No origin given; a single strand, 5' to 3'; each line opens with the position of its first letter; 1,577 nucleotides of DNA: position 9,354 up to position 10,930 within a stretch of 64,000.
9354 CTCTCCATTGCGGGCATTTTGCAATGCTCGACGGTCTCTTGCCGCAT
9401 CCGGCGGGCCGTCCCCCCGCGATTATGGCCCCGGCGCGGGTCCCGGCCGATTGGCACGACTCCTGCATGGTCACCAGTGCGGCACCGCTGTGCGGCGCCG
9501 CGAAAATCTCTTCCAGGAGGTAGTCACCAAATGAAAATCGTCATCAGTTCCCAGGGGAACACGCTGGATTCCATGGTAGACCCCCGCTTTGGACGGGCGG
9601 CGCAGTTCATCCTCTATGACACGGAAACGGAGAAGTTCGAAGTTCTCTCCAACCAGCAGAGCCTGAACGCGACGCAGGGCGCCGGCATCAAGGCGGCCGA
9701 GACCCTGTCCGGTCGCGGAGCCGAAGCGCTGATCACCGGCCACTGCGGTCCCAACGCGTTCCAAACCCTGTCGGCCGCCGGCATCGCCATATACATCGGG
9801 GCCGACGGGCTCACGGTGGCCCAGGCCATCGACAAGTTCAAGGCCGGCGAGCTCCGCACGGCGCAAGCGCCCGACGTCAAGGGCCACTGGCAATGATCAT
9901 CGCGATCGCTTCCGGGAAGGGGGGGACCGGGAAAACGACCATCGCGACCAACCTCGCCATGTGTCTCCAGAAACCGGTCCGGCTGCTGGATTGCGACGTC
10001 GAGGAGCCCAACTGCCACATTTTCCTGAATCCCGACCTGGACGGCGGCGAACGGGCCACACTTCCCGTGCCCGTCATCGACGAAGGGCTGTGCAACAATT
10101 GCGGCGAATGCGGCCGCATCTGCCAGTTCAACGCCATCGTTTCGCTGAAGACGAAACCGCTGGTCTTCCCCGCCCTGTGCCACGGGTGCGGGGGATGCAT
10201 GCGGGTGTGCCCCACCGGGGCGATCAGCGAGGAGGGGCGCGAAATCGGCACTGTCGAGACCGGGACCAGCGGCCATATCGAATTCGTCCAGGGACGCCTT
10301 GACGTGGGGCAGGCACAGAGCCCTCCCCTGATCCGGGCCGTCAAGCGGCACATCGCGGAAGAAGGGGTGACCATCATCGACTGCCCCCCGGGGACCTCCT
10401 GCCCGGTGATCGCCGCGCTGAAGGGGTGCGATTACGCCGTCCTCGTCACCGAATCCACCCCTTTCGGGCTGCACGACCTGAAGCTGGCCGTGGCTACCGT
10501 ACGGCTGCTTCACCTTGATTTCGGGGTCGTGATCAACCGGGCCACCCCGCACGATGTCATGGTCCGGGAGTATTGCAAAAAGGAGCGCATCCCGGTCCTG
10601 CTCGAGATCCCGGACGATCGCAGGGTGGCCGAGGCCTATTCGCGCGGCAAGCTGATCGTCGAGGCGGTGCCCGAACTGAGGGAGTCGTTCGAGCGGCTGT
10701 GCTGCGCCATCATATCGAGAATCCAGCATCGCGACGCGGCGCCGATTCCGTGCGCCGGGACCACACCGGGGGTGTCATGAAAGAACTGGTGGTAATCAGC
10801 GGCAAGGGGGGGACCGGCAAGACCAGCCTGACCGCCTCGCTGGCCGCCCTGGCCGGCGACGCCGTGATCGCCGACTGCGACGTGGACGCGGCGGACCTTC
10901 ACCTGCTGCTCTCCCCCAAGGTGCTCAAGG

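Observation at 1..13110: Two parallel sigma-54 modules built around NifX-like proteins, each ending in a PAS-Cys sigma-54 enhancer-binding protein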

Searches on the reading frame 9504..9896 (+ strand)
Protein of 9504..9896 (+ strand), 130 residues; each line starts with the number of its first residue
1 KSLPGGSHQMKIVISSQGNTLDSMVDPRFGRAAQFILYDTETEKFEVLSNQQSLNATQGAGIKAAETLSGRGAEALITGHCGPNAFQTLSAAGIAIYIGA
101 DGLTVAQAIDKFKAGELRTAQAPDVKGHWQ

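Call 9: search_protein_families(library=pfam, proteins=[window:9504-9896:+])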
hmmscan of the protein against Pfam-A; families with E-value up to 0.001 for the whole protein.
window:9504-9896:+ (130 aa): 1 family
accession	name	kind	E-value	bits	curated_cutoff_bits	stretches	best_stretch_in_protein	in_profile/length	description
PF02579.22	Nitro_FeMo-Co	-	2.2e-24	86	26.3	1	22-113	2-93/94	Dinitrogenase iron-molybdenum cofactor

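Call 48: search_solved_structures(query=window:9531-9896:+, max_evalue=0.01, show_alignments=2)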
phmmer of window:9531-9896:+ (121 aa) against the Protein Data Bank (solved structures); distinct sequences matched with E-value up to 0.01: 5.
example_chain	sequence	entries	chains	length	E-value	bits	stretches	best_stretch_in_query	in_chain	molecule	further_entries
2wfb_A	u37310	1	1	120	4.6e-26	94.2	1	2-115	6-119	PUTATIVE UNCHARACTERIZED PROTEIN ORP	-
1rdu_A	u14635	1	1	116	1.5e-20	76.5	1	2-109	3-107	conserved hypothetical protein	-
1eo1_A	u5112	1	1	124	1.4e-15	60.4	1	1-115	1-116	HYPOTHETICAL PROTEIN MTH1175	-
1t3v_A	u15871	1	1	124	0.00012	25.2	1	7-112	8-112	conserved hypothetical protein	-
1o13_A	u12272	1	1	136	0.00017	24.8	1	7-112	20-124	probable NifB protein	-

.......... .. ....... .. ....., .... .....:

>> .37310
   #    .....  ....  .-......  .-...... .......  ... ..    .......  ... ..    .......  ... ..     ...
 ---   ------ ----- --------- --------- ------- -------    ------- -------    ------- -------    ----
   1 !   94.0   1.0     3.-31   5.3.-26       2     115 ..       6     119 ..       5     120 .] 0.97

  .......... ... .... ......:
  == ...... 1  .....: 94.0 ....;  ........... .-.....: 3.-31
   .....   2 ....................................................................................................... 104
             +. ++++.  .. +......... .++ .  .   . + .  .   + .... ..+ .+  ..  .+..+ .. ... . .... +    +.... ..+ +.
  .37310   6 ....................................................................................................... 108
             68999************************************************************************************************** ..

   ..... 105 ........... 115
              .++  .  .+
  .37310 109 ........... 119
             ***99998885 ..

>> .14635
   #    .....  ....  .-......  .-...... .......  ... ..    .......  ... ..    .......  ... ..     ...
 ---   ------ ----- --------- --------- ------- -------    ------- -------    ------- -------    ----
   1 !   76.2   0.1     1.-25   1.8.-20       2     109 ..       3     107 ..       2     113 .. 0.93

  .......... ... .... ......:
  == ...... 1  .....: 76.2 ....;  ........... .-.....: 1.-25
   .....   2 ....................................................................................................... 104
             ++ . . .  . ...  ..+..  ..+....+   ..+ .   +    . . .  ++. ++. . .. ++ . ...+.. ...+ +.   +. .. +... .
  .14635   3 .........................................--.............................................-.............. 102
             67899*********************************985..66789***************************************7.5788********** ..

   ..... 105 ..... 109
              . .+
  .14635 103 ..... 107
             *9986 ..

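Call 49: search_protein_families(library=ncbifam, proteins=[window:9531-9896:+], max_evalue=0.00001)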
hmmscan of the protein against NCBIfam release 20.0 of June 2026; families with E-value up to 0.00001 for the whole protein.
window:9531-9896:+ (121 aa): 1 family
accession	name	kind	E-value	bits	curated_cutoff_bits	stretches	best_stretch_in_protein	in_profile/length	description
NF041136.1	MrpORP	equivalog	1.6e-07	31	450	1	2-107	266-364/365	iron-sulfur cluster carrier protein MrpORP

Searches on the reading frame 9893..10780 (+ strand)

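Call 9: search_protein_families(library=pfam, proteins=[window:9893-10780:+])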
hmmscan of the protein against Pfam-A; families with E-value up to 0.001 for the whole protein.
window:9893-10780:+ (295 aa): 13 families
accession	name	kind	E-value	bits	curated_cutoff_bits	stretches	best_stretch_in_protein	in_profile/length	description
PF01656.29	CbiA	-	1.3e-17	64.4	25.4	1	3-254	1-124/125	CobQ/CobB/MinD/ParA nucleotide binding domain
PF10609.15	ParA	-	2.3e-13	50.6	27.1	1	2-46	5-52/246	NUBPL iron-transfer P-loop NTPase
PF00037.32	Fer4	-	6.3e-13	48.4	21.1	2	91-112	3-24/24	4Fe-4S binding domain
PF13614.12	AAA_31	-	9.2e-11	42.4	27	1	2-35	3-37/177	AAA domain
PF12837.12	Fer4_6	-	1.1e-09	38.3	25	1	89-111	2-24/24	4Fe-4S binding domain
PF13187.11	Fer4_9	-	3.9e-07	30.4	27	1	67-111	2-52/52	4Fe-4S dicluster domain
PF14697.11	Fer4_21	-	1.1e-06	29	35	1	61-111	2-57/59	4Fe-4S dicluster domain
PF12838.12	Fer4_7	-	1.7e-06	28.8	27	1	67-110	2-52/52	4Fe-4S dicluster domain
PF13237.11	Fer4_10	-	2.6e-06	27.7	25.5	1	93-114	6-29/53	4Fe-4S dicluster domain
PF13484.11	Fer4_16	-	5.7e-06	27.4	30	1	96-116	2-21/66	4Fe-4S double cluster binding domain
PF00142.24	Fer4_NifH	-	0.00019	21.5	25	0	211-276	178-247/271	4Fe-4S iron sulfur cluster binding proteins, NifH/frxC family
PF12797.12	Fer4_2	-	0.00031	21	24.5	0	58-77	1-20/22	4Fe-4S binding domain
PF25160.1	LdpA_Fe-S-bd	-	0.00032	20.9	27.6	1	73-114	9-46/49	LdpA Fe-S cluster-binding domain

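Call 49: search_protein_families(library=ncbifam, proteins=[window:9893-10780:+], max_evalue=0.00001)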
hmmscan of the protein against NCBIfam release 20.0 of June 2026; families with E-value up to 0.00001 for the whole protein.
window:9893-10780:+ (295 aa): 22 families
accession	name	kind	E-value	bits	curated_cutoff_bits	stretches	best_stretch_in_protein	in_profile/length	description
TIGR01969.1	minD_arch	subfamily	2.3e-19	69.6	201.75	2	149-261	101-216/251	cell division ATPase MinD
NF041546.1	ParA_partition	equivalog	5.2e-16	58.8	180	2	2-35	1-37/203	ParA family partition ATPase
NF041136.1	MrpORP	equivalog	2.1e-11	43.8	450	1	3-44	8-52/365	iron-sulfur cluster carrier protein MrpORP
NF041891.1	hdrA_Methbact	equivalog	1.6e-09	36.5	1300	1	58-116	565-623/762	ferredoxin:CoB-CoM heterodisulfide reductase subunit HdrA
TIGR01968.1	minD_bact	equivalog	2.8e-09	36.7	212.9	0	2-40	3-44/261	septum site-determining protein MinD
NF040770.1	hetero_SS_HdrA2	exception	3e-09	35.5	1100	1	60-113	572-625/777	CoB-CoM heterodisulfide reductase HdrA2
TIGR03815.1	CpaE_hom_Actino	equivalog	6.4e-08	32.1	154.45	0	129-275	194-338/340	septum site-determining protein Ssd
TIGR03371.1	cellulose_yhjQ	equivalog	9e-08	31.9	157.85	0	2-29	3-33/246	cellulose biosynthesis protein BcsQ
NF038196.1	ferrodoxin_EFR1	subfamily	1.1e-07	32.1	75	1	66-113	185-231/242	EFR1 family ferrodoxin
TIGR02179.1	PorD_KorD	subfamily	2e-07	31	60.05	1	59-112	19-73/78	2-oxoacid:acceptor oxidoreductase, delta subunit, pyruvate/2-ketoisovalerate family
NF041778.1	hetero_SS_HdrA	equivalog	2.1e-07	29.1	1400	1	59-115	581-637/771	ferredoxin:CoB-CoM heterodisulfide reductase subunit HdrA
TIGR02700.1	flavo_MJ0208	hypoth_equivalog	3.2e-07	29.9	251.35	1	55-118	138-200/234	dihydromethanopterin reductase (acceptor)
TIGR03294.1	FrhG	equivalog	5.8e-07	29.5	245.5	1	59-114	168-223/228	coenzyme F420 hydrogenase subunit gamma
NF058577.1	FdxA_fam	equivalog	1.8e-06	28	65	1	67-110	9-52/52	4Fe-4S ferredoxin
TIGR01944.1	rnfB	subfamily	2.2e-06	27.4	68.7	1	54-113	102-162/190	RnfABCDGE type electron transport complex subunit B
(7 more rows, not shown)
